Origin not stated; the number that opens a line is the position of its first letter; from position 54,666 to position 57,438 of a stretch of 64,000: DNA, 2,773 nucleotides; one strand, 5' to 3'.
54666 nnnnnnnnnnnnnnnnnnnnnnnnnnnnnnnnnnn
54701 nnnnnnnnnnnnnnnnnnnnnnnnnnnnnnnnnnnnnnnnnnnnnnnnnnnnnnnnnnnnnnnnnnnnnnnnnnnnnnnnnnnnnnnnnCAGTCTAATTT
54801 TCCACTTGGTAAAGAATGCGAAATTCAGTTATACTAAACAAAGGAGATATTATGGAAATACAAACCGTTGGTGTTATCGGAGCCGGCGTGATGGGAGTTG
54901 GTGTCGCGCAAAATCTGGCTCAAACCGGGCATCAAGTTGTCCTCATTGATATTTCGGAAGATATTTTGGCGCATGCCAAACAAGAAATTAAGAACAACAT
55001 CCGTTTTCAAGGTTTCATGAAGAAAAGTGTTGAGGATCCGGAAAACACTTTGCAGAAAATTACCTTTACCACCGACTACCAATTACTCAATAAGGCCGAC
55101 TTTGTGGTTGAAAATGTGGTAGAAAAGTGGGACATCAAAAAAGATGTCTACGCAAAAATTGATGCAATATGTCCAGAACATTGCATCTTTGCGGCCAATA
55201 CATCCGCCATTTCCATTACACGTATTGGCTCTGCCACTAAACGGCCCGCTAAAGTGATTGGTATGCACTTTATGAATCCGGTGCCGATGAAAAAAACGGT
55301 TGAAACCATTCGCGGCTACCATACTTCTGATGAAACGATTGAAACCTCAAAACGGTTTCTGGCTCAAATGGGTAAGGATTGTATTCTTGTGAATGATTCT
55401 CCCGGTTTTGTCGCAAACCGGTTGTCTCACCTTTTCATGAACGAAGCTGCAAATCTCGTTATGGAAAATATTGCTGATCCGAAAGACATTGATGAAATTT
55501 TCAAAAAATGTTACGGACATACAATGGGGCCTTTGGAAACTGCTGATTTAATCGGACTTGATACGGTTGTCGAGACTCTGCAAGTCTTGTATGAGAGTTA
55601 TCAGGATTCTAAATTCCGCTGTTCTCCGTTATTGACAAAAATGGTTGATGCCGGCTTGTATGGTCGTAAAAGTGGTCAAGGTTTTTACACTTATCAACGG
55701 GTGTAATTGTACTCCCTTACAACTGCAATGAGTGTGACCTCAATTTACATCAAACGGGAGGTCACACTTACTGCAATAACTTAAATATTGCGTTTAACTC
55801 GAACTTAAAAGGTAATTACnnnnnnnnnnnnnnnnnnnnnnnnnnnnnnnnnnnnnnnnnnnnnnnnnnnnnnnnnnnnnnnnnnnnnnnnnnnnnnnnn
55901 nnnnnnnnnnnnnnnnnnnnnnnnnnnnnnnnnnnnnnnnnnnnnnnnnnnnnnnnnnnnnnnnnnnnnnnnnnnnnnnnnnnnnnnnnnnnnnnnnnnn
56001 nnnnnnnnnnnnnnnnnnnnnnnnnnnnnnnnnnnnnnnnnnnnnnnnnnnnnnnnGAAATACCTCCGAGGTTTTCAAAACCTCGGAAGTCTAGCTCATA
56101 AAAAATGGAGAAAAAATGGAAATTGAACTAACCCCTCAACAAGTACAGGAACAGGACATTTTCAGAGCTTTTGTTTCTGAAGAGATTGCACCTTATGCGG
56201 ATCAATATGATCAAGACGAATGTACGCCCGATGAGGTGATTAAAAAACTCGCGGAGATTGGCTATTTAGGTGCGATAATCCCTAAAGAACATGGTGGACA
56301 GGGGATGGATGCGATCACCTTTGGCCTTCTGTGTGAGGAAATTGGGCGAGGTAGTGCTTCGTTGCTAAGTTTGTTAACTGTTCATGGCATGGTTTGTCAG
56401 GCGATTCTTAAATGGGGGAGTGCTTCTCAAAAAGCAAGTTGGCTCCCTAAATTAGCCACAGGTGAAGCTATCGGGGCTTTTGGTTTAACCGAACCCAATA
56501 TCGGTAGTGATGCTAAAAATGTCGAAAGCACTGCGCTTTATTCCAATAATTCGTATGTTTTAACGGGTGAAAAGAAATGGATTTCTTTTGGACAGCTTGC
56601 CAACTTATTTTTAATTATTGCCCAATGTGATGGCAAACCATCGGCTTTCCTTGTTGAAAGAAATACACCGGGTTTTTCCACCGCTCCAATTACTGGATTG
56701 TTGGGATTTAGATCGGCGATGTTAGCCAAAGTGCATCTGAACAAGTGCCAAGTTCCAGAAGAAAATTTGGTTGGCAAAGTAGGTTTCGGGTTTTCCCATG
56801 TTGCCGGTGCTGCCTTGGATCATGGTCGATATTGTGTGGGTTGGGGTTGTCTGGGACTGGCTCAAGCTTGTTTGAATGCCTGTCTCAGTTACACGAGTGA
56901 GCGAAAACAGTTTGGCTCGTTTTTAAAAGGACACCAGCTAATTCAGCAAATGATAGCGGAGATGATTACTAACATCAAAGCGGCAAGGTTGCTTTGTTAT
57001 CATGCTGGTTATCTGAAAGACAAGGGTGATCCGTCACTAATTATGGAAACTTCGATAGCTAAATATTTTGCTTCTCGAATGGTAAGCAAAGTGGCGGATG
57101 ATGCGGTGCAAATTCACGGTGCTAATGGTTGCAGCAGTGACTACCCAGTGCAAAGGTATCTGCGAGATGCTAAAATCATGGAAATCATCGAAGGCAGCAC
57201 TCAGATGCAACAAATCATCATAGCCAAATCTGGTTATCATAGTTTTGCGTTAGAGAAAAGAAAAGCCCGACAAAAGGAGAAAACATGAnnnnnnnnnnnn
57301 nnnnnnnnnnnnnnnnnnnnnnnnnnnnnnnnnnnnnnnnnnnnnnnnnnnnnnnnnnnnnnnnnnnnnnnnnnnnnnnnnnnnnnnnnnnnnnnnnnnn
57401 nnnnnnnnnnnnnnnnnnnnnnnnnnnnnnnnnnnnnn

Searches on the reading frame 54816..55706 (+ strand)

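Call 8: search_protein_families(library=pfam, proteins=[window:54816-55706:+], max_evalue=0.00001)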
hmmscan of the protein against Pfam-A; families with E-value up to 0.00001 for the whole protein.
window:54816-55706:+ (296 aa): 4 families
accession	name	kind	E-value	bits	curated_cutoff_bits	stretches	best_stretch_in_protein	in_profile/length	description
PF02737.24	3HCDH_N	-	2e-59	200.9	22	1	17-194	1-179/180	3-hydroxyacyl-CoA dehydrogenase, NAD binding domain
PF00725.27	3HCDH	-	1.8e-31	108.9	22.1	1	197-293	1-97/97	3-hydroxyacyl-CoA dehydrogenase, C-terminal domain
PF03446.21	NAD_binding_2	-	5.5e-07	30.2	21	1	17-69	1-43/161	NAD binding domain of 6-phosphogluconate dehydrogenase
PF00070.33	Pyr_redox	-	9.2e-06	26.5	22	0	18-62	2-46/82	Pyridine nucleotide-disulphide oxidoreductase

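Call 46: search_protein_families(library=ncbifam, proteins=[window:54816-55706:+], max_evalue=1e-10)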
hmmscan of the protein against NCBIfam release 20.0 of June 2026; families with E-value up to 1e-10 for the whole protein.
window:54816-55706:+ (296 aa): 19 families
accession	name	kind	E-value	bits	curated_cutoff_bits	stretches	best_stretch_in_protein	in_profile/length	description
NF004474.0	PRK05808.1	subfamily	3.6e-95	318.5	408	1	13-294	1-283/283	3-hydroxybutyryl-CoA dehydrogenase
NF006124.0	PRK08268.1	subfamily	1.1e-87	295.2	508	1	13-294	5-288/507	3-hydroxyacyl-CoA dehydrogenase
NF006722.0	PRK09260.1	equivalog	6e-86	288.2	429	1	15-294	2-282/289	3-hydroxyacyl-CoA dehydrogenase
NF005715.0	PRK07530.1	equivalog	1.7e-83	280.4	420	1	13-294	2-284/292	3-hydroxybutyryl-CoA dehydrogenase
NF005875.0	PRK07819.1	subfamily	3e-76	256.6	319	1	14-293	4-286/287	3-hydroxybutyryl-CoA dehydrogenase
NF004699.0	PRK06035.1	equivalog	1.1e-69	234.9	500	1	13-286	1-278/294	3-hydroxyacyl-CoA dehydrogenase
TIGR02279.1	PaaC-3OHAcCoADH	equivalog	1.3e-68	232.1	669.4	1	13-294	3-286/503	3-hydroxyacyl-CoA dehydrogenase PaaH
NF008727.0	PRK11730.1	equivalog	2.9e-66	224.3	870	1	11-294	309-593/717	fatty acid oxidation complex subunit alpha FadB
NF006143.0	PRK08293.1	equivalog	2.5e-61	207.5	312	1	13-294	2-288/291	3-hydroxyacyl-CoA dehydrogenase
NF008363.0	PRK11154.1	equivalog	4.2e-59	200.3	869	1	13-294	307-587/708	fatty acid oxidation complex subunit alpha FadJ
TIGR02441.1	fa_ox_alpha_mit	equivalog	4.4e-57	193.7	964.65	1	13-294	333-614/737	fatty acid oxidation complex subunit alpha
TIGR02437.1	FadB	equivalog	2.2e-56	191.6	933.55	1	15-294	313-593/714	fatty acid oxidation complex subunit alpha FadB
TIGR02440.1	FadJ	equivalog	6.9e-51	173.4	968.45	1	14-294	303-582/699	fatty acid oxidation complex subunit alpha FadJ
NF042925.1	FHMPC_DH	equivalog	3.8e-49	167.6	500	1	17-294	2-281/304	5-formyl-3-hydroxy-2-methylpyridine 4-carboxylate 5-dehydrogenase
NF006125.0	PRK08269.1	equivalog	4.8e-46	157.3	427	1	14-295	4-298/334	3-hydroxybutyryl-CoA dehydrogenase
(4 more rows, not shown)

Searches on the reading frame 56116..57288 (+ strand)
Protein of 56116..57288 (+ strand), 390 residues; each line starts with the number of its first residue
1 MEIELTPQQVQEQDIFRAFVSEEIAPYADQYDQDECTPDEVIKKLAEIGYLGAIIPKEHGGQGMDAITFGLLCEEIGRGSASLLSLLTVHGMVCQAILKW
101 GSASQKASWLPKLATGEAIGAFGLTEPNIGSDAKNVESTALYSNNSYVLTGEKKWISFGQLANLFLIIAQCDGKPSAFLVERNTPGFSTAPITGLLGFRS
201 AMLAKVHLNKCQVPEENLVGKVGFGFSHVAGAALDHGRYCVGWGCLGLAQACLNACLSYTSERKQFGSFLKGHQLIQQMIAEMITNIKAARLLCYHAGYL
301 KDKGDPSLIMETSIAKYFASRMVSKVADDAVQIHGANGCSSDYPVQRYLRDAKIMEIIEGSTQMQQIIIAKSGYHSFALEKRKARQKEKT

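Call 8: search_protein_families(library=pfam, proteins=[window:56116-57288:+], max_evalue=0.00001)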
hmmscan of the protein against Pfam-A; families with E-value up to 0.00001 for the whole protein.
window:56116-57288:+ (390 aa): 4 families
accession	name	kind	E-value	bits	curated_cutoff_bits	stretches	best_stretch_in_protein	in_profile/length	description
PF00441.29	Acyl-CoA_dh_1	-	3.8e-46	157.4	22.4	1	228-372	5-148/150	Acyl-CoA dehydrogenase, C-terminal domain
PF02771.21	Acyl-CoA_dh_N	-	1.2e-32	113.1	22.9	1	6-117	1-113/113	Acyl-CoA dehydrogenase, N-terminal domain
PF08028.16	Acyl-CoA_dh_2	-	6e-22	78.8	22.7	1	244-356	6-127/134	Acyl-CoA dehydrogenase, C-terminal domain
PF02770.24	Acyl-CoA_dh_M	-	6.5e-19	68.3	33.3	1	121-211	1-97/97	Acyl-CoA dehydrogenase, middle domain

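Call 46: search_protein_families(library=ncbifam, proteins=[window:56116-57288:+], max_evalue=1e-10)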
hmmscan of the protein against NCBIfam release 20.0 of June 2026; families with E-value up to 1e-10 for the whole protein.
window:56116-57288:+ (390 aa): 19 families
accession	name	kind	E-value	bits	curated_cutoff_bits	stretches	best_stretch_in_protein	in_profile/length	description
NF042972.1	AcrlCoAredClosAcrC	equivalog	1.3e-95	320.3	640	1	1-371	1-374/378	acryloyl-CoA reductase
NF045552.1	GlutCoADH_Des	equivalog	6.7e-87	292.2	470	1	1-371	1-377/387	glutaryl-CoA dehydrogenase Acd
NF058590.1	AcCoDHFadEBacil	equivalog_domain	1.1e-78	265.2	600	1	6-370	22-407/586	acyl-CoA dehydrogenase FadE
NF043006.1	CyhCrbnylCoADH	equivalog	3e-70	237.1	650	1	14-371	13-373/380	cyclohexane-1-carbonyl-CoA dehydrogenase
NF042439.1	SulpropCoADesulf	equivalog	2.4e-59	201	600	1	17-372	5-369/379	3-sulfinopropanoyl-CoA desulfinase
NF053553.1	prodigi_MBC_PigA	equivalog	1.6e-56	192.1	500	1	1-371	1-377/381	prodigiosin MBC biosynthesis dehydrogenase PigA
NF045652.1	ProlPCPDhRedW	equivalog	2.1e-56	191.4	650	1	16-371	11-371/376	L-prolyl-[peptidyl-carrier protein] dehydrogenase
TIGR03207.1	cyc_hxne_CoA_dh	equivalog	3.7e-52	177.3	575.35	1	9-371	5-369/372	cyclohexanecarboxyl-CoA dehydrogenase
NF052270.1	Staph_DH_FadE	equivalog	3.9e-49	167.4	600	1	4-371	20-391/400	acyl-CoA dehydrogenase FadE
NF008997.0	PRK12341.1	equivalog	1e-48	166.3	537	1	17-364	17-367/382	acyl-CoA dehydrogenase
NF002885.1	PRK03354.1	equivalog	9.9e-47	159.8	540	1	1-372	1-372/378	crotonobetainyl-CoA dehydrogenase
NF007000.1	PRK09463.1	subfamily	7.8e-23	80.7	600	1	28-339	62-398/726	acyl-CoA dehydrogenase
TIGR03203.1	pimD_small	equivalog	1.4e-22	80.3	652.7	1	40-373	41-376/378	pimeloyl-CoA dehydrogenase small subunit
NF009586.0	PRK13026.1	subfamily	2.2e-22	79.2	608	1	33-146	105-220/777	acyl-CoA dehydrogenase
NF049984.1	Rv1679_FadE16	equivalog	2.5e-21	76.3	600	1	27-356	15-348/371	Rv1679 family acyl-CoA dehydrogenase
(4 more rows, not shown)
